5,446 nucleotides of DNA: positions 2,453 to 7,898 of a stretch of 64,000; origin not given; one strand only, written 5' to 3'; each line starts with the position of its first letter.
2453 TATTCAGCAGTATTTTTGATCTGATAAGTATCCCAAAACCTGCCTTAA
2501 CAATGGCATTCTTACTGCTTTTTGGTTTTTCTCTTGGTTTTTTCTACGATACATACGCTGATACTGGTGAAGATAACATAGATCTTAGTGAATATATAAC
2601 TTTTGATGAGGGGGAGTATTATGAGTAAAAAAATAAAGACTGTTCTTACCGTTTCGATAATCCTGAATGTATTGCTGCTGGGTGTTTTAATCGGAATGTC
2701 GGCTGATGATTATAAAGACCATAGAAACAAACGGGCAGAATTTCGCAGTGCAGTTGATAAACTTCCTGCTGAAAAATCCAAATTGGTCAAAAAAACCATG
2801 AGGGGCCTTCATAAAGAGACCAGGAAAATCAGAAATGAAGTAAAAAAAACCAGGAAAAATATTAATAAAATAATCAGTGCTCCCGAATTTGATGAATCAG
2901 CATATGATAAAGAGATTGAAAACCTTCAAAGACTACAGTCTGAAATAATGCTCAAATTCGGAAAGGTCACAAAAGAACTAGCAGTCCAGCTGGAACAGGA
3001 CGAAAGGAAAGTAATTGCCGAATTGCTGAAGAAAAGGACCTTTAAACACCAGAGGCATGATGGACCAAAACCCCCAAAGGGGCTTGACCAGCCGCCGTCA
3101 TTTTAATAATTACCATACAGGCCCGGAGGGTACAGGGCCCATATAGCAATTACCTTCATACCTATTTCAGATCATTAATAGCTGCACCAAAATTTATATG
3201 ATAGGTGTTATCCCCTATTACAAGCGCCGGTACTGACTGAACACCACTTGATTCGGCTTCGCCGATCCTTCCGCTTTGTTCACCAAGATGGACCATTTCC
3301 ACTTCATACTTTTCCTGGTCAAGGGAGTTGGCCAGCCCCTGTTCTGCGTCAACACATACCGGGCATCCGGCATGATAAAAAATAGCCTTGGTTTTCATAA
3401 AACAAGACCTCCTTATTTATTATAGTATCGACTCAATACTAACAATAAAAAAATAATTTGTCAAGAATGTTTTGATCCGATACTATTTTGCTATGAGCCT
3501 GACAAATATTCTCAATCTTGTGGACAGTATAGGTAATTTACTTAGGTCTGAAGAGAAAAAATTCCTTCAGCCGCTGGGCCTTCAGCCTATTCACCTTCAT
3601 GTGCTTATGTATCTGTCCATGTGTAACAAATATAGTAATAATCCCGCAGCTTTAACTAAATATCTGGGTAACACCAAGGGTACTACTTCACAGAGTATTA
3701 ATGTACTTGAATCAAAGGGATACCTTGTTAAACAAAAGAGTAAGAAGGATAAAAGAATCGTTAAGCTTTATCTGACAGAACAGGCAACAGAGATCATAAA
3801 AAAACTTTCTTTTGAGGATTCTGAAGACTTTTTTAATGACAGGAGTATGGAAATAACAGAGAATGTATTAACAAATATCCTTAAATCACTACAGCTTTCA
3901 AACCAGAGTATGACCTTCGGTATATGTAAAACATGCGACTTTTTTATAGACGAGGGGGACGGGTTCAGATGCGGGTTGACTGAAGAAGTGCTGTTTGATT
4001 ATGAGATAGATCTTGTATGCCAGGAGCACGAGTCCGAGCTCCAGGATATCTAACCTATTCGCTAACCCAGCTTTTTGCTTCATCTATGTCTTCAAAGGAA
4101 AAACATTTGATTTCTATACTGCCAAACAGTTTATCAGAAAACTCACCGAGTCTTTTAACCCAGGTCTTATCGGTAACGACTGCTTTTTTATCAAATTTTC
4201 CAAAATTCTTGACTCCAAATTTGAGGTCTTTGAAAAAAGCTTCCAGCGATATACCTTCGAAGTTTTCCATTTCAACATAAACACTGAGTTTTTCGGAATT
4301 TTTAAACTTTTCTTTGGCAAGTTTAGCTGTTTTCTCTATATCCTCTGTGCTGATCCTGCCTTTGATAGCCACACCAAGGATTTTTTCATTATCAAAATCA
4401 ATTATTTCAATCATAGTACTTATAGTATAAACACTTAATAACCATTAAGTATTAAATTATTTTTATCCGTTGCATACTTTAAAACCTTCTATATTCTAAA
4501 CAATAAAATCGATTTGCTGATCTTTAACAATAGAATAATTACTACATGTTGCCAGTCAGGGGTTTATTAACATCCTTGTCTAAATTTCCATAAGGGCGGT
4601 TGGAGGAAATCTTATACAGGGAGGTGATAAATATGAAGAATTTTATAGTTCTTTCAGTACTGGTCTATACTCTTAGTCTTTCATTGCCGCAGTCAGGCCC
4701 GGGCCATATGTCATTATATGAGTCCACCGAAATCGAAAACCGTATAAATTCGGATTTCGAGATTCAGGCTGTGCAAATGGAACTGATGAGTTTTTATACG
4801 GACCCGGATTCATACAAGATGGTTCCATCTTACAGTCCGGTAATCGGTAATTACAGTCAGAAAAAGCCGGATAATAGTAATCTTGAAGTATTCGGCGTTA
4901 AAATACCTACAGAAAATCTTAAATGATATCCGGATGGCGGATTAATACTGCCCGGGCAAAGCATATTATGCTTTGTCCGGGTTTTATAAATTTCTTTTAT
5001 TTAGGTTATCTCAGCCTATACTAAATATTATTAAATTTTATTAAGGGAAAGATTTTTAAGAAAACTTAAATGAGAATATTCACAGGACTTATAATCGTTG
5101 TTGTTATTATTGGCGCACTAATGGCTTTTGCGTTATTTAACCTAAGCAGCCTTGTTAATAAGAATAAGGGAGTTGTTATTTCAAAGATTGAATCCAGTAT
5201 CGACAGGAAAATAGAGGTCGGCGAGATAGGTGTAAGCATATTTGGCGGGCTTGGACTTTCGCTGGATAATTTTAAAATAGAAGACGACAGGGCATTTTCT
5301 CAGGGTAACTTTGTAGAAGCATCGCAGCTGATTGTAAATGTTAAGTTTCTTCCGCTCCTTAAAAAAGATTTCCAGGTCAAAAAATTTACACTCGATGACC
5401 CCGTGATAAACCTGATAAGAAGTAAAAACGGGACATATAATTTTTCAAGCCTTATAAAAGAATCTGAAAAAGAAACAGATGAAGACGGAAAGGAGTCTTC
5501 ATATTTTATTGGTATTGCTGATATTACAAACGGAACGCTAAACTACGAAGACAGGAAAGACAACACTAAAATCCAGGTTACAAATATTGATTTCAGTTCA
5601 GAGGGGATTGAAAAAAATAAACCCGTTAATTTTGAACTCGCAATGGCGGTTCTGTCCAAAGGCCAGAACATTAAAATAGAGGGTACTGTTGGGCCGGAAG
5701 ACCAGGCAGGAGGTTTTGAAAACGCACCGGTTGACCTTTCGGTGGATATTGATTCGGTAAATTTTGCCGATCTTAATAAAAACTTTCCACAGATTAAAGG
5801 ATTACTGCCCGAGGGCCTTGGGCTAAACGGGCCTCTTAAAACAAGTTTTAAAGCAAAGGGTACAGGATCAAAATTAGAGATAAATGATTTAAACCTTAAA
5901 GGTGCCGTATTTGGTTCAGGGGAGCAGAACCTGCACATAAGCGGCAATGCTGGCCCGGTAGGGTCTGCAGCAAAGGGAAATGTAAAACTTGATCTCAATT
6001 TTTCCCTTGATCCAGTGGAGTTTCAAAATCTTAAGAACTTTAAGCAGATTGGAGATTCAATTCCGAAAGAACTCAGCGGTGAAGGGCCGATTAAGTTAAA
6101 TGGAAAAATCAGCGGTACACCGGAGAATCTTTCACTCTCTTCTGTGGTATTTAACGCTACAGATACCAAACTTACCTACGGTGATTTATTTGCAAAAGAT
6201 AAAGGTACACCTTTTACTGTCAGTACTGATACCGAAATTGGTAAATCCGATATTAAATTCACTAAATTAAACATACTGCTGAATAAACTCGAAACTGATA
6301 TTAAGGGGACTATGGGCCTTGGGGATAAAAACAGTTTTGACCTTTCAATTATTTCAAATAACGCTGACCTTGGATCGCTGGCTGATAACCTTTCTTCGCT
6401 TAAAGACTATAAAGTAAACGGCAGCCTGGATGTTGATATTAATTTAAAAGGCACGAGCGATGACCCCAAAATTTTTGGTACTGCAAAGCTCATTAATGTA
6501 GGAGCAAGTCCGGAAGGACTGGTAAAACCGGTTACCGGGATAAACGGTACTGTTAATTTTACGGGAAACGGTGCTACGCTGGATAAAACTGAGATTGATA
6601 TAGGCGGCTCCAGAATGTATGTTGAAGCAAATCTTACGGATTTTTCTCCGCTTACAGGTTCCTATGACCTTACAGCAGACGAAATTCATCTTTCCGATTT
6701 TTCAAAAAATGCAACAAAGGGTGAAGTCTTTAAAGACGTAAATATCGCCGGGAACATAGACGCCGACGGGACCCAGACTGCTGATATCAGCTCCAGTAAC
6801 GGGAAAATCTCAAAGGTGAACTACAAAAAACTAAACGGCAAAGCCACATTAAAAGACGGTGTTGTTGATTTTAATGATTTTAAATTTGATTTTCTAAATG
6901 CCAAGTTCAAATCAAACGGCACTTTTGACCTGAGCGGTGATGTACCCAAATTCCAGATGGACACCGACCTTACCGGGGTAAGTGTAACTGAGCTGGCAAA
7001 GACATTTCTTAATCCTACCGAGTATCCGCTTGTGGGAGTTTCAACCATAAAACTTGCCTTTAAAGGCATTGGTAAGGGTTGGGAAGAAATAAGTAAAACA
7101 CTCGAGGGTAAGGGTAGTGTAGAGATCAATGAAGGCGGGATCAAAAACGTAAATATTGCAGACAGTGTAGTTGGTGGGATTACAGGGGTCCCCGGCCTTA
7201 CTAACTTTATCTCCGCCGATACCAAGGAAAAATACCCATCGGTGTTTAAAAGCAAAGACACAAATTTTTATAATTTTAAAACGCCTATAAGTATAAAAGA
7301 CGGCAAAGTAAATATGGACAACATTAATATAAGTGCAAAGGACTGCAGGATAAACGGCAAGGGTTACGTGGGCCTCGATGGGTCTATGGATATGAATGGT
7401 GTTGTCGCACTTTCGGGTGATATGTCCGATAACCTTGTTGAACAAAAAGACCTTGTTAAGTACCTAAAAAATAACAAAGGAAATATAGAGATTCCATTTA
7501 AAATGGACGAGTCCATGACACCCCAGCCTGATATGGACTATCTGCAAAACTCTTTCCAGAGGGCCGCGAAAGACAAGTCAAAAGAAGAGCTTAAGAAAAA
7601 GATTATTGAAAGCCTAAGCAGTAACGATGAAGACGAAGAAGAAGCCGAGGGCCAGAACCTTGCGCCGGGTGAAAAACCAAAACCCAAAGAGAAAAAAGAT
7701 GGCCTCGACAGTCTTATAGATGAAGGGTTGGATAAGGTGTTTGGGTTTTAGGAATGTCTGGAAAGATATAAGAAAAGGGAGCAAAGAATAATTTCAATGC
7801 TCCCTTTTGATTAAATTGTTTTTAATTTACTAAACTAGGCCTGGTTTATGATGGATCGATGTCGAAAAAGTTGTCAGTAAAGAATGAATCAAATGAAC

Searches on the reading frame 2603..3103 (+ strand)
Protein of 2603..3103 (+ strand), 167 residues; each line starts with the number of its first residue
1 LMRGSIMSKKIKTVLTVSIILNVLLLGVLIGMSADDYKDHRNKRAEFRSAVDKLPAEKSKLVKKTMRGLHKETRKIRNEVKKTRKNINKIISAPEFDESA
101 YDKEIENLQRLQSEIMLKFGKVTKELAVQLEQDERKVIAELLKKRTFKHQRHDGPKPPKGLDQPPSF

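Call 95: search_protein_families(library=pfam, proteins=[window:2603-3103:+], max_evalue=0.001)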
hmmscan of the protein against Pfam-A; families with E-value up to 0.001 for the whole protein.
window:2603-3103:+ (167 aa): 1 family
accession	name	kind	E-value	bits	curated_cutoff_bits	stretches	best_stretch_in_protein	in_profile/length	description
PF13801.11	Metal_resist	-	3.6e-15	56.7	29.2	1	17-135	1-123/125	Heavy-metal resistance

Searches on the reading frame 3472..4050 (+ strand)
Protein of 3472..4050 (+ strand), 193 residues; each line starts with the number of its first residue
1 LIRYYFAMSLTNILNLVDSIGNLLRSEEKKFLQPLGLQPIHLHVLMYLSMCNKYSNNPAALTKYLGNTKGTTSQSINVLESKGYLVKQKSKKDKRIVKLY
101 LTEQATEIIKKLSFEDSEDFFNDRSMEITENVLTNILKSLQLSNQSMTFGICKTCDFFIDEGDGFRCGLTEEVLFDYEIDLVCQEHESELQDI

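Call 95: search_protein_families(library=pfam, proteins=[window:3472-4050:+], max_evalue=0.001)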
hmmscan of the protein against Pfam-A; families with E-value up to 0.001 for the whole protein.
window:3472-4050:+ (193 aa): 5 families
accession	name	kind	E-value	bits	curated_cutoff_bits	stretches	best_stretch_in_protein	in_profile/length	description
PF12802.13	MarR_2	-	8.2e-11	42.4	27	1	35-96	1-61/61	MarR family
PF22381.2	Staph_reg_Sar_Rot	-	5.8e-09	36.4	27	1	41-112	16-85/85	Transcriptional regulator SarA/Rot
PF13463.12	HTH_27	-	3.5e-06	27.6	22.2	1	44-104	8-67/68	Winged helix DNA-binding domain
PF01047.28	MarR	-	2.4e-05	24.6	24.6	1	57-97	19-59/59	MarR family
PF13601.12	HTH_34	-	0.0001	22.8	27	1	40-104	1-64/80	Winged helix DNA-binding domain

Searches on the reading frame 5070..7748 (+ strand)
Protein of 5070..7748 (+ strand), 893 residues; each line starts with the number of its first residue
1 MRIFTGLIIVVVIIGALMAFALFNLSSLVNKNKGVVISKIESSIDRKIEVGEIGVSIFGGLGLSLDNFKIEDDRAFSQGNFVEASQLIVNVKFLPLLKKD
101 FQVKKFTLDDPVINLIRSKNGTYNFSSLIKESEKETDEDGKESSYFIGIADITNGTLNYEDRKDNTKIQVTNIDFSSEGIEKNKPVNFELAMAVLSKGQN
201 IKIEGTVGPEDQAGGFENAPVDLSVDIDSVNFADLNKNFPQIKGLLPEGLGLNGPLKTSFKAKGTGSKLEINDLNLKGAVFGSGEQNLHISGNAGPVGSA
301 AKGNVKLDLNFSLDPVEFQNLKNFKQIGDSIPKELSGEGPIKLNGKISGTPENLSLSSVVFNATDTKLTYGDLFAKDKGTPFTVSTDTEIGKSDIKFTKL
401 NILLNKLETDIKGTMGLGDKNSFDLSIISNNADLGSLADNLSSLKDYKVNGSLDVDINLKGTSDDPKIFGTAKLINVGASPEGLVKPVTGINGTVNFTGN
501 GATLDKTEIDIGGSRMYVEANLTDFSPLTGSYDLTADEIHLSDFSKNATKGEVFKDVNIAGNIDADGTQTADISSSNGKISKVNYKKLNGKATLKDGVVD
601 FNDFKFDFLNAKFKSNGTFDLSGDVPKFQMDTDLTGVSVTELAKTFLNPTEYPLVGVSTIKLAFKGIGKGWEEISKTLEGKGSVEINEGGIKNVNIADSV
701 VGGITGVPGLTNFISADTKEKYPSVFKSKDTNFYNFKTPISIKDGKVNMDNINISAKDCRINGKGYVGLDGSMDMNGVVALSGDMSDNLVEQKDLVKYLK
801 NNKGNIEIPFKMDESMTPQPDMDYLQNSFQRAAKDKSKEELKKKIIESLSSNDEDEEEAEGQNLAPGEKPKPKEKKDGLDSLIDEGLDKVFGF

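Call 50: search_protein_families(library=ncbifam, proteins=[window:5070-7748:+], max_evalue=0.01)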
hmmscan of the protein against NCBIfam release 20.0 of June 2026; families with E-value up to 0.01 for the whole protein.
window:5070-7748:+ (893 aa): 4 families
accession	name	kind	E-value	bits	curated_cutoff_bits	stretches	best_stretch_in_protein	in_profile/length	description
NF008091.0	PRK10833.1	equivalog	2.1e-19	69.5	412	2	577-857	350-607/618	outer membrane assembly protein AsmA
TIGR04411.1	T2SS_GspN_Lepto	equivalog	4.4e-08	32.9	50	1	576-634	179-238/280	type II secretion system protein GspN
NF047952.2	ATportTamB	equivalog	1.7e-07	29.6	825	1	446-505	836-895/1240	autotransporter assembly complex protein TamB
TIGR02099.1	TIGR02099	equivalog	0.00021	19.1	519.15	0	584-623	1148-1187/1260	YhdP family protein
